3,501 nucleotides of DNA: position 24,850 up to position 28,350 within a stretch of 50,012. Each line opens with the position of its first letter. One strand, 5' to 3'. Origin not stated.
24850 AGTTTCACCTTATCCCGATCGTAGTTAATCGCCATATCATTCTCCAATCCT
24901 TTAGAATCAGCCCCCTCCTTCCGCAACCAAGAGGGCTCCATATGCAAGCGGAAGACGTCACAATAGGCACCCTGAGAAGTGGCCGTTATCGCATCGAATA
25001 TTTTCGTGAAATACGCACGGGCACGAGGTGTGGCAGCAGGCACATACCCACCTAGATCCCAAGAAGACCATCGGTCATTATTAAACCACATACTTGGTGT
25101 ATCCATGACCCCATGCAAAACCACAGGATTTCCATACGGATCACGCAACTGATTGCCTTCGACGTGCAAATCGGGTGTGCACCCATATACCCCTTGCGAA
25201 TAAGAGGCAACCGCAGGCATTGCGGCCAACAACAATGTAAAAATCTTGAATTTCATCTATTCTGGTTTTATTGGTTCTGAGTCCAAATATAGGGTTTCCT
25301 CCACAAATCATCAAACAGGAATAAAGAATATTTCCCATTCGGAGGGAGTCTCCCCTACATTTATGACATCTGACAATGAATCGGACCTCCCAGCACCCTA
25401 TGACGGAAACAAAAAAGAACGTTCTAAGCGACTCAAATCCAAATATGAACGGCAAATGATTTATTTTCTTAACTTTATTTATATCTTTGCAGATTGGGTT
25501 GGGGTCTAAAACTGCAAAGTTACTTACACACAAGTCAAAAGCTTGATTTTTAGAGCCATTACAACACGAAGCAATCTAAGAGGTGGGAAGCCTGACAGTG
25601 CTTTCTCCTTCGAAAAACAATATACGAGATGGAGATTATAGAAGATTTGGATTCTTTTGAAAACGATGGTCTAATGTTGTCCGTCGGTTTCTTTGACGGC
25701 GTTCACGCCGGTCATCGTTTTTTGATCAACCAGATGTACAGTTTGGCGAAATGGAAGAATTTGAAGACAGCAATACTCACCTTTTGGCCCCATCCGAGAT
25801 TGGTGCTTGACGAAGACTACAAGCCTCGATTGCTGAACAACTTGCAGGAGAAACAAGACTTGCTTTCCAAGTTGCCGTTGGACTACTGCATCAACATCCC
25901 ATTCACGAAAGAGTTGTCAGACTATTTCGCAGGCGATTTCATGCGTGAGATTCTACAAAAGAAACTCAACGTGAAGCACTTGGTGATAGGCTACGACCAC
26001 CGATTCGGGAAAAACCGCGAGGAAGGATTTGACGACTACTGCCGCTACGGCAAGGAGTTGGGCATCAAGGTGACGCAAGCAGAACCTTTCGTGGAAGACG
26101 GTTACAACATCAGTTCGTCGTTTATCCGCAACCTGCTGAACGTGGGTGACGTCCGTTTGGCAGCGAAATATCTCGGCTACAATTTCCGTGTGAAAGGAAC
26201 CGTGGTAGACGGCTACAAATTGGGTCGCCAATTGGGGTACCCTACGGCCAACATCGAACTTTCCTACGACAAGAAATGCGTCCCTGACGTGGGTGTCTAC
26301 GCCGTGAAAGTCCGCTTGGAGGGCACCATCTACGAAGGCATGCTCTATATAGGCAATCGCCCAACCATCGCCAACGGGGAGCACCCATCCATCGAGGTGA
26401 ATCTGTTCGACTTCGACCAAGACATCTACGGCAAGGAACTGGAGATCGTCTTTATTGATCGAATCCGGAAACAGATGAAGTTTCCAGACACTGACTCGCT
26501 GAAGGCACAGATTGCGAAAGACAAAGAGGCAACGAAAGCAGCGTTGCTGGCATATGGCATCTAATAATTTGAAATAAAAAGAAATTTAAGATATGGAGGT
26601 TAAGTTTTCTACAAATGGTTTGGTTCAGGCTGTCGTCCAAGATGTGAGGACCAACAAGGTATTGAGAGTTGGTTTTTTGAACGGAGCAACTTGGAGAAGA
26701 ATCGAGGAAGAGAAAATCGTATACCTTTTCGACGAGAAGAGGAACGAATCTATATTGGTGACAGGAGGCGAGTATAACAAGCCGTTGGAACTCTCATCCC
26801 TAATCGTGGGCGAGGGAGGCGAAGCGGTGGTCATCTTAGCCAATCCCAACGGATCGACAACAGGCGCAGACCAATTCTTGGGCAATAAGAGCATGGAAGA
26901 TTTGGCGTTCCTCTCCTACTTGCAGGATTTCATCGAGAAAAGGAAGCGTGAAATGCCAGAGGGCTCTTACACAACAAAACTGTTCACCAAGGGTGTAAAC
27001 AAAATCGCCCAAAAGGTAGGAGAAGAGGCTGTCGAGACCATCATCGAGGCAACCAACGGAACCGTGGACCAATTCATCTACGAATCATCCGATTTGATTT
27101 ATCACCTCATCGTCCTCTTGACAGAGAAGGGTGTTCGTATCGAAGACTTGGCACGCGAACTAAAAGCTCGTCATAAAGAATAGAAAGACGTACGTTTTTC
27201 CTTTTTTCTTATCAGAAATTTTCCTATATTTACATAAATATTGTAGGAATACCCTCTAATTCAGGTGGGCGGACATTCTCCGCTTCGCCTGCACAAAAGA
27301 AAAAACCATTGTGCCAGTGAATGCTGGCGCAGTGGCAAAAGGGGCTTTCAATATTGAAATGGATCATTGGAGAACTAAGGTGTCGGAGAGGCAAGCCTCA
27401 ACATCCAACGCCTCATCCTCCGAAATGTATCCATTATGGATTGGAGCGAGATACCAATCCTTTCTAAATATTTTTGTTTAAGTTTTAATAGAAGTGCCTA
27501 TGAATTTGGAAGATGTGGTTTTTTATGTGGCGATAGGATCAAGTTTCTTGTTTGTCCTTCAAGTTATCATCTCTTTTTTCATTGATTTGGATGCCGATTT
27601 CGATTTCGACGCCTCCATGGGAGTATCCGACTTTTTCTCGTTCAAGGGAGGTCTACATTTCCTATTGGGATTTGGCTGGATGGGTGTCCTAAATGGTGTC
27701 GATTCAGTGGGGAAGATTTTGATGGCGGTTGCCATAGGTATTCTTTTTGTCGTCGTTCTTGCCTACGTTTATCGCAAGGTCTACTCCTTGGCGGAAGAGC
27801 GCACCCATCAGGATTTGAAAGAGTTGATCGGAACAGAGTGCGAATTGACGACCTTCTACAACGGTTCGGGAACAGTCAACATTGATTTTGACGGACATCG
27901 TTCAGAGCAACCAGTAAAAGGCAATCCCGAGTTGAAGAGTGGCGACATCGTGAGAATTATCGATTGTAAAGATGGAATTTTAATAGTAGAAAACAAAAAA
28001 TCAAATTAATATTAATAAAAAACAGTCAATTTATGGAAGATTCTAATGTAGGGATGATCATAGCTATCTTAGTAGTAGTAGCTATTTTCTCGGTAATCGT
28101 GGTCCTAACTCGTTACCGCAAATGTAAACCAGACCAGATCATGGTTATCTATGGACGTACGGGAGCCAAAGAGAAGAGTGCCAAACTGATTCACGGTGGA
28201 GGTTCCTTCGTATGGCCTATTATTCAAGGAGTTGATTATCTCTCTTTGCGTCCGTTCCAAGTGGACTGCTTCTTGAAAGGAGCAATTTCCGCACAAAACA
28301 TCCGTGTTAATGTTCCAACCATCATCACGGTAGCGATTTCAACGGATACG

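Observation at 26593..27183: HisIE-like gene with a degenerate cyclohydrolase half, co-transcribed with ribF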

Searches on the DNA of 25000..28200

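Call 69: search_rna_families(source=window, start=25000, end=28200, threshold=evalue, max_evalue=1)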
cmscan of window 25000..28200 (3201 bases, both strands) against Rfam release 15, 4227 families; matches with E-value up to 1: 0.
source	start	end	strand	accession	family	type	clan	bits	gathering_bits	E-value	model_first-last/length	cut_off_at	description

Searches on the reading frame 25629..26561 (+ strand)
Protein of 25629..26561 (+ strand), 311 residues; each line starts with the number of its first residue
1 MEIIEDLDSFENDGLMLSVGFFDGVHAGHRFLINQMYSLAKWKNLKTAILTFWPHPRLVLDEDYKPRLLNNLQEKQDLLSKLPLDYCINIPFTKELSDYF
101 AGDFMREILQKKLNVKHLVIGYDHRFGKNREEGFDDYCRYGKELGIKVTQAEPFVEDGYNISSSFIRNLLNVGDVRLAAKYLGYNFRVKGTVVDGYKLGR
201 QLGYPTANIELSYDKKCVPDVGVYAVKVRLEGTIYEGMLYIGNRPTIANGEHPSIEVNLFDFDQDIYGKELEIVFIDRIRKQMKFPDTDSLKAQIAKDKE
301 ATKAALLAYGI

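Call 13: search_protein_families(library=pfam, proteins=[window:25629-26561:+], max_evalue=0.001)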
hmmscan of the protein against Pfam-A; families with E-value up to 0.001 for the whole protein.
window:25629-26561:+ (311 aa): 2 families
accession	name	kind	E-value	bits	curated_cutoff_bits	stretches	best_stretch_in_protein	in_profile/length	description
PF06574.18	FAD_syn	-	1.7e-43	148.6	27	1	12-164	5-157/158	FAD synthetase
PF01687.23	Flavokinase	-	2.2e-42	144.7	19.6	1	182-305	1-123/124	Riboflavin kinase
